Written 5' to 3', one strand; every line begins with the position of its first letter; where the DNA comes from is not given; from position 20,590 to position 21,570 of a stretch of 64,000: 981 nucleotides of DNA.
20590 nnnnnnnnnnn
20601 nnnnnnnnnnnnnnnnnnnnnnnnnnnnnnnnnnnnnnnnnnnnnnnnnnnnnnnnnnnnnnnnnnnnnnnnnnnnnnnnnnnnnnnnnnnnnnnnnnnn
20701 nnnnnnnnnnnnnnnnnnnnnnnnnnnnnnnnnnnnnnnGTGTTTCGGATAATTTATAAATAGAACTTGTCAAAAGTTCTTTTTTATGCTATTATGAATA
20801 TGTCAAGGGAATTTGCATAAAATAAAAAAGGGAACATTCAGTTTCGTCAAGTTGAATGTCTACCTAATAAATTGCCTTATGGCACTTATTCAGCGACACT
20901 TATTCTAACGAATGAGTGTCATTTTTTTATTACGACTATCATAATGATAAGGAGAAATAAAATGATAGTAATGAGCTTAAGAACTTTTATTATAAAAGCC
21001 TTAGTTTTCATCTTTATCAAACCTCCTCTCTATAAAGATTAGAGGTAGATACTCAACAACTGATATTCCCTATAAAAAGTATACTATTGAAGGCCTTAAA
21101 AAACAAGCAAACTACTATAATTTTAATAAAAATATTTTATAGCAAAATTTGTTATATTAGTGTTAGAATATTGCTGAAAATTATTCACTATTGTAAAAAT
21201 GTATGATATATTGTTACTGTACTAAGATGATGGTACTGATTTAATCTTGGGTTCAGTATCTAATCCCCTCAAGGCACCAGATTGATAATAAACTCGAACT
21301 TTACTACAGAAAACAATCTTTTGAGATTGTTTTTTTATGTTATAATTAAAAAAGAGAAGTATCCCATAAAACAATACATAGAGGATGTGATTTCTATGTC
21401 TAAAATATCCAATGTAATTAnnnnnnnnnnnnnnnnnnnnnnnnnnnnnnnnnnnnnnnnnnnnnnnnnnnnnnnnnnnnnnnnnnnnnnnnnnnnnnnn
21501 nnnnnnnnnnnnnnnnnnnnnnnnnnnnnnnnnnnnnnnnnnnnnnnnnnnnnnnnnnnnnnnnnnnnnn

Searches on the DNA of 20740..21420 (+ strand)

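Call 47: search_rna_families(source=window, start=20740, end=21110, threshold=evalue, max_evalue=10)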
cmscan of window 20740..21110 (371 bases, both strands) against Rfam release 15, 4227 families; matches with E-value up to 10: 7.
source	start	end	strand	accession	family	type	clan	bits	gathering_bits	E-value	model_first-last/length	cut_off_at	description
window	20892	21001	-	RF04180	BTnc231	Gene; sRNA;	-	21.7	80.4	0.024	1-154/154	no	Bacteroides sRNA BTnc231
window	20899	20964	+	RF02980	freshwater-2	Cis-reg;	-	18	49.9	1.9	1-84/84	no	freshwater-2 RNA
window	20951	21033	-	RF01183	SNORD19B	Gene; snRNA; snoRNA; CD-box;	CL00048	16.8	50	6.4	1-84/84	no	Small nucleolar RNA SNORD19B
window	20888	20957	-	RF02618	SSRC34_2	Gene; sRNA;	-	15.8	48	5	1-125/125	no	Streptococcus sRNA 34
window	20994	21029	-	RF00323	snoR79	Gene; snRNA; snoRNA; CD-box;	-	14.6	80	4.2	1-65/65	no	Small nucleolar RNA R79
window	20770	20841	+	RF00650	mir-153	Gene; miRNA;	-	14.2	54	8.9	1-73/73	no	mir-153 microRNA precursor family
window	20796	20860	-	RF02181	ST7-AS2_1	Gene; lncRNA;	-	13.4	80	2.7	1-72/72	no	ST7 antisense RNA 2 conserved region 1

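Call 48: search_dna_similar(query=window:20760-21095:+, collection=plasmids, mode=distant, max_rows=10)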
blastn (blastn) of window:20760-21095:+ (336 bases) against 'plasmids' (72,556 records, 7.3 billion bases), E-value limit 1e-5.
No match.

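Call 49: search_dna_similar(query=window:20760-21095:+, collection=phages, mode=distant, max_rows=10)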
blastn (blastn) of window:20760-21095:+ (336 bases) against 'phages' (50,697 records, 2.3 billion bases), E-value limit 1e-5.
No match.

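Call 63: search_rna_families(source=window, start=21090, end=21420, threshold=evalue, max_evalue=5)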
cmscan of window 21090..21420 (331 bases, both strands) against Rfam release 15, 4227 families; matches with E-value up to 5: 5.
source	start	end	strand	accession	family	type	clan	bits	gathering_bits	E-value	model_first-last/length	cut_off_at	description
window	21302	21390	-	RF02059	STnc50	Gene; sRNA;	-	24.6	55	0.047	1-84/84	no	Salmonella enterica sRNA STnc40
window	21309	21351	+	RF01096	PK-HAV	Cis-reg;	-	22.2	50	1.8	1-56/56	no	HepA virus 3'-terminal pseudoknot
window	21331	21371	+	RF01592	plasmodium_snoR17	Gene; snRNA; snoRNA; CD-box;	-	22.2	51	3.1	1-80/80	no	small nucleolar RNA snoR17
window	21303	21371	-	RF02064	STnc370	Gene; sRNA;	-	21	54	2.2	1-71/71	no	Enterobacterial sRNA STnc370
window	21349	21401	-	RF01489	sbrA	Gene; sRNA;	-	14.3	45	2.9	1-71/71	no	Listeria sRNA sbrA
